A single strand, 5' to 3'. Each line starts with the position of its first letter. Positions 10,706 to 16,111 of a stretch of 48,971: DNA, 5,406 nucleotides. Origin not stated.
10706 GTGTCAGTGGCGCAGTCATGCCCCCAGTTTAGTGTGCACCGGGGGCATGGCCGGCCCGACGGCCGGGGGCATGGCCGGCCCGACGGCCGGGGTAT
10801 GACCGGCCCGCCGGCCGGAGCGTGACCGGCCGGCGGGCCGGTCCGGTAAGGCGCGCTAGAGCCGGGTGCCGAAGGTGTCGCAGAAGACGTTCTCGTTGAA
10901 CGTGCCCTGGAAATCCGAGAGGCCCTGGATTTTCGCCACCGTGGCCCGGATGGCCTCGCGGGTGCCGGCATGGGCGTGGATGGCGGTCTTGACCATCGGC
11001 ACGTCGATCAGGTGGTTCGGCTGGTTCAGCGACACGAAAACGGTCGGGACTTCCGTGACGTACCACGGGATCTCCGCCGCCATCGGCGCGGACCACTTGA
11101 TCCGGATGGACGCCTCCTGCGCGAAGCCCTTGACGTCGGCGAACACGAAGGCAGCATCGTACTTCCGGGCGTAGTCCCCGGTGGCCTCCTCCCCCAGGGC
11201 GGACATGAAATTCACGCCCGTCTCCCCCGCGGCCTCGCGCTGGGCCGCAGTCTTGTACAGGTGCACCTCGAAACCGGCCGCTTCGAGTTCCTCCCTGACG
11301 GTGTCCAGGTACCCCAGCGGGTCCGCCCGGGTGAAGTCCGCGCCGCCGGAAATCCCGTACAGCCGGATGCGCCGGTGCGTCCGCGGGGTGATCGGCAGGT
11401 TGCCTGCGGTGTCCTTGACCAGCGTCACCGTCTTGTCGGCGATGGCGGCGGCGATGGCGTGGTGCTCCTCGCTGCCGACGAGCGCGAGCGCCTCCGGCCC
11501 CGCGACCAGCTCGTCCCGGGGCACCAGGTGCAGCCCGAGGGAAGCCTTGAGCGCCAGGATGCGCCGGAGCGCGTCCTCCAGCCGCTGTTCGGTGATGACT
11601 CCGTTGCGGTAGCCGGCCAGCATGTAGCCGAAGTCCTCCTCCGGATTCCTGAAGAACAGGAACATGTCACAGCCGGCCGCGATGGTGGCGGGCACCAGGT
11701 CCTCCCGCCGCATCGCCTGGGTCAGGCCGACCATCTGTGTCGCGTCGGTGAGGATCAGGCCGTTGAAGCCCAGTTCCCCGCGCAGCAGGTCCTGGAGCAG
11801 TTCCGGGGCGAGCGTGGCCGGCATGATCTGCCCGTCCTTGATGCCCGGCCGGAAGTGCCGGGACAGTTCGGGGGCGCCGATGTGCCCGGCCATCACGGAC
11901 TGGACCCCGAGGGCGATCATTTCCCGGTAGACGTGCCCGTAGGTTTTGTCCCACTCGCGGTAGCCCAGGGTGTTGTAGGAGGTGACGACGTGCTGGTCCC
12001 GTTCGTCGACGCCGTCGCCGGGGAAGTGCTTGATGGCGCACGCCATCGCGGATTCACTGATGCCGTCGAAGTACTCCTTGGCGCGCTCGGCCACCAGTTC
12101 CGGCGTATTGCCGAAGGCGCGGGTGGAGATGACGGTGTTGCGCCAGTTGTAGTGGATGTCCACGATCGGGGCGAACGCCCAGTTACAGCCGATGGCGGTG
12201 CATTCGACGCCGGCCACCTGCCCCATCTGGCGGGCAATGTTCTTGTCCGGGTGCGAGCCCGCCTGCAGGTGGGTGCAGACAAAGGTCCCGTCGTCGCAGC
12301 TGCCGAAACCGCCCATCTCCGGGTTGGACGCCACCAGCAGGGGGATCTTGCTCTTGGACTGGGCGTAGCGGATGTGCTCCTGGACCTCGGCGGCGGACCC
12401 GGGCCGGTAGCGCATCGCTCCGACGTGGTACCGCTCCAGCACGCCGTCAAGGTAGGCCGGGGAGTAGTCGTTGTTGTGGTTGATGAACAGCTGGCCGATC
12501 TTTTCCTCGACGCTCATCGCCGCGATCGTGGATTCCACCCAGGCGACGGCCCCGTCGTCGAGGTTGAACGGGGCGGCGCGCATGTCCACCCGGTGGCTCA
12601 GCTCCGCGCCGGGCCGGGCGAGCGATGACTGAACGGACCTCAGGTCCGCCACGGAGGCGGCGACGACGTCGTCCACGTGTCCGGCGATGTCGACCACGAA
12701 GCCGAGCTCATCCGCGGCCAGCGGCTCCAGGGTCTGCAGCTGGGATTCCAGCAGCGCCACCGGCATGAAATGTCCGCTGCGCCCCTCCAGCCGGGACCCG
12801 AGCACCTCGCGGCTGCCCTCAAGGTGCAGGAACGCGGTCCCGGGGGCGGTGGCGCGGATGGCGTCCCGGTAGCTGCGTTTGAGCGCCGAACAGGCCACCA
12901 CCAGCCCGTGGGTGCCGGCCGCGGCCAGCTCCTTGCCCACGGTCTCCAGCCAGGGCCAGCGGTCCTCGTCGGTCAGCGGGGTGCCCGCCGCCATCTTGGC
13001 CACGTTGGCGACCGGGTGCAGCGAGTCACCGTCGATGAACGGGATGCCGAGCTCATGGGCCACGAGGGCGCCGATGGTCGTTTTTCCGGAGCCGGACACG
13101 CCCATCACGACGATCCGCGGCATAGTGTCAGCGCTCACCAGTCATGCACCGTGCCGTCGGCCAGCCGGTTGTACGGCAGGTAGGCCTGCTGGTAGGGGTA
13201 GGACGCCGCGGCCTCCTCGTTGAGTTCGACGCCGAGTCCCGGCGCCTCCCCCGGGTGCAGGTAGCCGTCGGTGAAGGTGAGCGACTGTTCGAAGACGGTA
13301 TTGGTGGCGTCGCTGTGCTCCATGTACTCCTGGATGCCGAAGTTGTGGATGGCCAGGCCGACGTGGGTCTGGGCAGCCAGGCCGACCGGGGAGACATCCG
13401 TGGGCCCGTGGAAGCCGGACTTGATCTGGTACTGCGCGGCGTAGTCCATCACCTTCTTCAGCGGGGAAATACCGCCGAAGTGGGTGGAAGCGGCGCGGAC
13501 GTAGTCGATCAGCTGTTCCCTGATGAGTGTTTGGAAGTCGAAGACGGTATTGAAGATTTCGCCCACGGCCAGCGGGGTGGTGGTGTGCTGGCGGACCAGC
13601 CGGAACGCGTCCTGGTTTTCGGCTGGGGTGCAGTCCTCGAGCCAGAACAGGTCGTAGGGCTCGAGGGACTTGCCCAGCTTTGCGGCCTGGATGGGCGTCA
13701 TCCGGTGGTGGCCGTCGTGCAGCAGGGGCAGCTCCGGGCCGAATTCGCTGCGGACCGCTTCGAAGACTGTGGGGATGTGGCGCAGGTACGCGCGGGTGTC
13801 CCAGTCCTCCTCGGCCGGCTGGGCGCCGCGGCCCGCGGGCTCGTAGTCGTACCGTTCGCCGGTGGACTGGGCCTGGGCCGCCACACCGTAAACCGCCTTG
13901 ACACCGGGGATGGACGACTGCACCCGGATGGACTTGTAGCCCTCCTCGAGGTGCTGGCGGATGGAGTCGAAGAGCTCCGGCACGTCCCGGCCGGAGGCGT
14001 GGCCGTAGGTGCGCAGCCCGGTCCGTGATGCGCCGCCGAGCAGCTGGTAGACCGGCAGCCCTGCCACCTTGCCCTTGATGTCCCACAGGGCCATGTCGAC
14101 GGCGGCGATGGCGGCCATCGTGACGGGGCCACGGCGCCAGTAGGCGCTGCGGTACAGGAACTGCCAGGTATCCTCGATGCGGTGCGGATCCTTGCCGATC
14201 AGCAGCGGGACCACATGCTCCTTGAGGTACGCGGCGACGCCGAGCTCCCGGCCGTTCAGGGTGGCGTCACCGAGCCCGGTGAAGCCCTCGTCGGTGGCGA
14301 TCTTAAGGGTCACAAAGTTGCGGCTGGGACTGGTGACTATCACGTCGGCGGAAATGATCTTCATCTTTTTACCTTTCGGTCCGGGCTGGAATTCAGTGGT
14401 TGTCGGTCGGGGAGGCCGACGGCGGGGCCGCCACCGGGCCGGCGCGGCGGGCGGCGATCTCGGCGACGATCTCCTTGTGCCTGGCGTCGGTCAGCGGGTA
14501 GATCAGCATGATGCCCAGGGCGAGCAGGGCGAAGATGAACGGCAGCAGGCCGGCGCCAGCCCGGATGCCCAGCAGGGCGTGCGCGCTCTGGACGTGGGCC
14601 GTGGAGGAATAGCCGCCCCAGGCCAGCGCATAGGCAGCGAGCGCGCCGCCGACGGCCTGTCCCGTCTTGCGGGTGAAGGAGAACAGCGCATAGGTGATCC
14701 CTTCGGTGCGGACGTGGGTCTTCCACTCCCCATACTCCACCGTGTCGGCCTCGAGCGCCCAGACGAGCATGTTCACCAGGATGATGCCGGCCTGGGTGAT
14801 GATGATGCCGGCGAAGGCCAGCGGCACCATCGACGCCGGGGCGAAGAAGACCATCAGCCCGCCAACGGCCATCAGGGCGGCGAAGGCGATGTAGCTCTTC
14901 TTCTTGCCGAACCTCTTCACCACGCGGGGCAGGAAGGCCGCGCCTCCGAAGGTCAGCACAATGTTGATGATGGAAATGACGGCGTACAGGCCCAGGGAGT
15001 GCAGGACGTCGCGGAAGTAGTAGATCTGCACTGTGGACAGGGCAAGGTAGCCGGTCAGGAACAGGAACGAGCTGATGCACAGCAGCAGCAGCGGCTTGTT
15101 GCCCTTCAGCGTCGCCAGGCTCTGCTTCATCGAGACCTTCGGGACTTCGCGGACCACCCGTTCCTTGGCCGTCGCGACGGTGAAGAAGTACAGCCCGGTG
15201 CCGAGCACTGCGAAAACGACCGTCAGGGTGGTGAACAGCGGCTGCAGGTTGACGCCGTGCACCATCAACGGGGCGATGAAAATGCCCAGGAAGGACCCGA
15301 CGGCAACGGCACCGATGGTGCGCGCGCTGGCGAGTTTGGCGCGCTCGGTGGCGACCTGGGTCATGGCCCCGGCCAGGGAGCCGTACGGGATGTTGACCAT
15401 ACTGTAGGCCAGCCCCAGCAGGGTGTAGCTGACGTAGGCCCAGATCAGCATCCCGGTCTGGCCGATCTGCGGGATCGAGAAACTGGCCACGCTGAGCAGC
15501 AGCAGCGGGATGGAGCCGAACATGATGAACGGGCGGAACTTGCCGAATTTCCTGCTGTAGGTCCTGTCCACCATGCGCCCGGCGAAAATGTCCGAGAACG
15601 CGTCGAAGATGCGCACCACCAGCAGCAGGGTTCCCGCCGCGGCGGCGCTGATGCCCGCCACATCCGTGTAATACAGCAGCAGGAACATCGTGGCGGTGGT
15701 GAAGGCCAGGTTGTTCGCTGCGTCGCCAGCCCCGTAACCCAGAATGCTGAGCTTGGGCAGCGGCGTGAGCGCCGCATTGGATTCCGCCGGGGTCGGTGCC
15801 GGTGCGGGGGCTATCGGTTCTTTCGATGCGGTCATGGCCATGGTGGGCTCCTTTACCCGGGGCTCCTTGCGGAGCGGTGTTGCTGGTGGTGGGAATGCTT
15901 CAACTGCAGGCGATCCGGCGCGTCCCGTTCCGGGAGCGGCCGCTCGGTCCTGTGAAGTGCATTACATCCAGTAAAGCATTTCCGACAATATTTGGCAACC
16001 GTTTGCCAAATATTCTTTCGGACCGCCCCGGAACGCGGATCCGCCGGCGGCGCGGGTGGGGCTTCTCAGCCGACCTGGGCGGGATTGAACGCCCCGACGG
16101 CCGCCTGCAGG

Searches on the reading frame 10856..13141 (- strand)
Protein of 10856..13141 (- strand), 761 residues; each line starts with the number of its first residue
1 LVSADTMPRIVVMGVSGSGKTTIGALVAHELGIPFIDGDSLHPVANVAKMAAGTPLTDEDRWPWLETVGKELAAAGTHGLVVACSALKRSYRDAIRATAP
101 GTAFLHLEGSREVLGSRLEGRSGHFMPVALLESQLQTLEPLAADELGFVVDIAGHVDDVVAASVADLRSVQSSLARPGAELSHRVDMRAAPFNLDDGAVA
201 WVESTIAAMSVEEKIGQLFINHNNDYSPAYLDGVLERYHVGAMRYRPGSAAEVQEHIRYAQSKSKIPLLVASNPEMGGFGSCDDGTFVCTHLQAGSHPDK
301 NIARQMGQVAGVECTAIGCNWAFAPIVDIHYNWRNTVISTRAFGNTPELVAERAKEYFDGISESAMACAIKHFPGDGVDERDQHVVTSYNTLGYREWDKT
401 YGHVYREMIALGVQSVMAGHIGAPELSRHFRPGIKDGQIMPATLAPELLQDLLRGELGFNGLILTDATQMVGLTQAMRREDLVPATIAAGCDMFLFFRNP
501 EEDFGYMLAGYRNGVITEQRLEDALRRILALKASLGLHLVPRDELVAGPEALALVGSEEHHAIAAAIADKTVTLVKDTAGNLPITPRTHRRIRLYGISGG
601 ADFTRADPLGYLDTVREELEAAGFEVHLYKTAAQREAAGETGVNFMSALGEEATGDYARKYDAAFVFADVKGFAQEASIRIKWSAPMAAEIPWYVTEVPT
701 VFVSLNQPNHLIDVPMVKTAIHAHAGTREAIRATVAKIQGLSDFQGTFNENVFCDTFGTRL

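Call 7: search_protein_families(library=pfam, proteins=[window:10856-13141:-])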
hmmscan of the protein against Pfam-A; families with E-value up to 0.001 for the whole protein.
window:10856-13141:- (761 aa): 3 families
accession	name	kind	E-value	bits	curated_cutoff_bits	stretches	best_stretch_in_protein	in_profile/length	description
PF00933.27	Glyco_hydro_3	-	5.5e-56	190.7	27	1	211-530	2-315/316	Glycosyl hydrolase family 3 N terminal domain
PF01202.28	SKI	-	1.5e-07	32.1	22.1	1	17-126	2-108/159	Shikimate kinase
PF13671.12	AAA_33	-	4.3e-07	30.8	27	1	10-141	2-143/143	AAA domain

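Call 38: search_protein_families(library=ncbifam, proteins=[window:10856-13141:-], max_evalue=1e-10)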
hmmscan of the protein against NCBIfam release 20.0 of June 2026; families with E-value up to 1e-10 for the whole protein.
window:10856-13141:- (761 aa): 8 families
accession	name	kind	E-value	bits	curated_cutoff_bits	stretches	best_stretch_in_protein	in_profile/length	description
TIGR01313.1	therm_gnt_kin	subfamily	4.6e-56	189.1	113.75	1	10-164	1-159/164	gluconokinase, GntK/IdnK-type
NF008583.0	PRK11545.1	equivalog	2.7e-41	141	265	1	10-170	11-174/177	gluconokinase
NF007336.0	PRK09825.1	equivalog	5.4e-39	133.6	304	1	10-161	6-160/176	gluconokinase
NF003740.0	PRK05337.1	equivalog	2e-32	112.7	207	1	296-520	93-303/340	beta-N-acetylhexosaminidase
NF052331.1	Bet13-16Glucosase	equivalog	3.3e-28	98.3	1330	1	201-588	15-383/750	exo-beta-d-1,3/1,6-glucosidase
NF011678.0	PRK15098.1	equivalog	5.6e-19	68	666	1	199-585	35-408/765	beta-glucosidase BglX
NF052329.1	XyloArabinsidase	equivalog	1.1e-17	63.4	1050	1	252-596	78-399/750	beta-xylosidase/alpha-l-arabinosidase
NF041579.1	betaxyl_Flavo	equivalog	1.1e-11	43.7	1350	1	294-586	91-379/716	beta-xylosidase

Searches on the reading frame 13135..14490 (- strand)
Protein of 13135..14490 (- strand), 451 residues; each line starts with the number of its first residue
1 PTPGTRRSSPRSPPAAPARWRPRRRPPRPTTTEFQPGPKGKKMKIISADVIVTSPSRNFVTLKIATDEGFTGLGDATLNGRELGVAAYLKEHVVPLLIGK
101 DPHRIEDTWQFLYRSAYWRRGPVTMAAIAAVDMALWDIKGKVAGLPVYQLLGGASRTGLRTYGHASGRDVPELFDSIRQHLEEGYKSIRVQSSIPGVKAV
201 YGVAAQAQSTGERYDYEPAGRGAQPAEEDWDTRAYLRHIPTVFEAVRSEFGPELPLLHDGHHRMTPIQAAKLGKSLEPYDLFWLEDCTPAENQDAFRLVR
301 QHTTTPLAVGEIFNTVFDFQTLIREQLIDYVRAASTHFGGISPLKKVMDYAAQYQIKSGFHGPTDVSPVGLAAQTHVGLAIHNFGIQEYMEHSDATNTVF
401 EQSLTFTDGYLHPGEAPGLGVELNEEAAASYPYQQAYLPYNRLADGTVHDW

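Call 7: search_protein_families(library=pfam, proteins=[window:13135-14490:-])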
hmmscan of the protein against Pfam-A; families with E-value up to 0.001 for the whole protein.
window:13135-14490:- (451 aa): 2 families
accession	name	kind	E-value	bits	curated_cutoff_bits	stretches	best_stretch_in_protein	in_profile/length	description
PF13378.12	MR_MLE_C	-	3.3e-46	158.2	29.4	1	241-427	32-219/219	Enolase C-terminal domain-like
PF02746.21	MR_MLE_N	-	4.8e-33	114.3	22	1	53-152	22-117/117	Mandelate racemase / muconate lactonizing enzyme, N-terminal domain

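Call 38: search_protein_families(library=ncbifam, proteins=[window:13135-14490:-], max_evalue=1e-10)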
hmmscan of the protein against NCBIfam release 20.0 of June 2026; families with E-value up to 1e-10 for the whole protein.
window:13135-14490:- (451 aa): 10 families
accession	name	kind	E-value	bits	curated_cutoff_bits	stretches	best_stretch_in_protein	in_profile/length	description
NF011654.0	PRK15072.1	subfamily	1.3e-214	712.5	430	1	43-451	1-404/404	D-galactonate dehydratase family protein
NF043051.1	ManoateDhtManD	equivalog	4e-208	691.1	550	1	43-451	1-403/403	D-mannonate dehydratase ManD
NF010624.0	PRK14017.1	equivalog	1.9e-74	251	311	2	43-192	1-147/382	galactonate dehydratase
NF047820.1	TalGalacDh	equivalog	5.9e-42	143.9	500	2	244-429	187-362/371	L-talarate/galactarate dehydratase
NF040790.2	glucon_galact_dh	equivalog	7.9e-42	143.4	750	2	235-431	173-369/390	bifunctional D-gluconate/D-galactonate dehydratase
NF040866.1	AraD_Arch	equivalog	2.1e-34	119.2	650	2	58-191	33-170/372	arabinonate dehydratase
NF011968.0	PRK15440.1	equivalog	1.2e-28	100.2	393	1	63-170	63-168/395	L-rhamnonate dehydratase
TIGR02534.1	mucon_cyclo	subfamily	5.7e-19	68.4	334.95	0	249-431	183-365/368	muconate/chloromuconate family cycloisomerase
NF043002.1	HProlDhtase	equivalog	1.1e-18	67.2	500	1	62-190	36-164/366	cis-3-hydroxy-L-proline dehydratase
NF041118.1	A_G_epim_Thtga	equivalog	1.1e-12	47.7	500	0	56-191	28-160/341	L-Ala-D/L-Glu epimerase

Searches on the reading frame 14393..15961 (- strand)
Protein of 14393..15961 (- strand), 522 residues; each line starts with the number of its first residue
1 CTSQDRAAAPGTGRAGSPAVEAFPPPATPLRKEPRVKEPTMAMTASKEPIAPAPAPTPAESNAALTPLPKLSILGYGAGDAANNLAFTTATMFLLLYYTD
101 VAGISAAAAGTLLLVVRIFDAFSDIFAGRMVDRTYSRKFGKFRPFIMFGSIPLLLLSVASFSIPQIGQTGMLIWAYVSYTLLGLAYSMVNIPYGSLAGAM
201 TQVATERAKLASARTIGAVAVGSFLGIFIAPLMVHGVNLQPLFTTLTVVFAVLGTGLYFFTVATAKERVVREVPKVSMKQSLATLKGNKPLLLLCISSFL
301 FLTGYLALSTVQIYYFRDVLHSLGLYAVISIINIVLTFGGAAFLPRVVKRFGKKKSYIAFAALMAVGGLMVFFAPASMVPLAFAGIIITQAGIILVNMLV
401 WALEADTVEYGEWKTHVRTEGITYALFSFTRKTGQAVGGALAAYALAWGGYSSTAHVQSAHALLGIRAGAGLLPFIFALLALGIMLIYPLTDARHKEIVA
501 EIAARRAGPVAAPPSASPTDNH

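Call 6: search_protein_families(library=pfam, proteins=[window:14393-15961:-])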
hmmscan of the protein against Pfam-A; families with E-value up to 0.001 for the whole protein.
window:14393-15961:- (522 aa): 2 families
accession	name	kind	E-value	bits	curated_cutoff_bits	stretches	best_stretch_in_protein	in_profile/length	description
PF13347.12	MFS_2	-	8.1e-88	295.2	27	1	75-492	1-427/427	MFS/sugar transport protein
PF07690.21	MFS_1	-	7.2e-18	65.1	33.4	2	85-438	10-346/347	Major Facilitator Superfamily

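Call 38: search_protein_families(library=ncbifam, proteins=[window:14393-15961:-], max_evalue=1e-10)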
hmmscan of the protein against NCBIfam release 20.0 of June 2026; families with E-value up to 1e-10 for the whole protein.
window:14393-15961:- (522 aa): 5 families
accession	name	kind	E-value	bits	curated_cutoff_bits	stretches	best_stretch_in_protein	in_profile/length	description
NF007353.0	PRK09848.1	equivalog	1.4e-173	577.9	528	1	68-507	5-446/457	glucuronide transporter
TIGR00792.1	gph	subfamily_domain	2.5e-120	402.1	231.35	1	74-505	2-437/437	glycoside-pentoside-hexuronide (GPH):cation symporter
NF007237.0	PRK09669.1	subfamily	4.6e-80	269.5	610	1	74-507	12-447/461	putative symporter YagG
NF008526.0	PRK11462.1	equivalog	2.2e-59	201.4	836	1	74-504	12-444/460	glycoside-pentoside-hexuronide family transporter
NF007749.0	PRK10429.1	equivalog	2.2e-58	198.2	456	1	74-506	9-451/473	melibiose:sodium transporter MelB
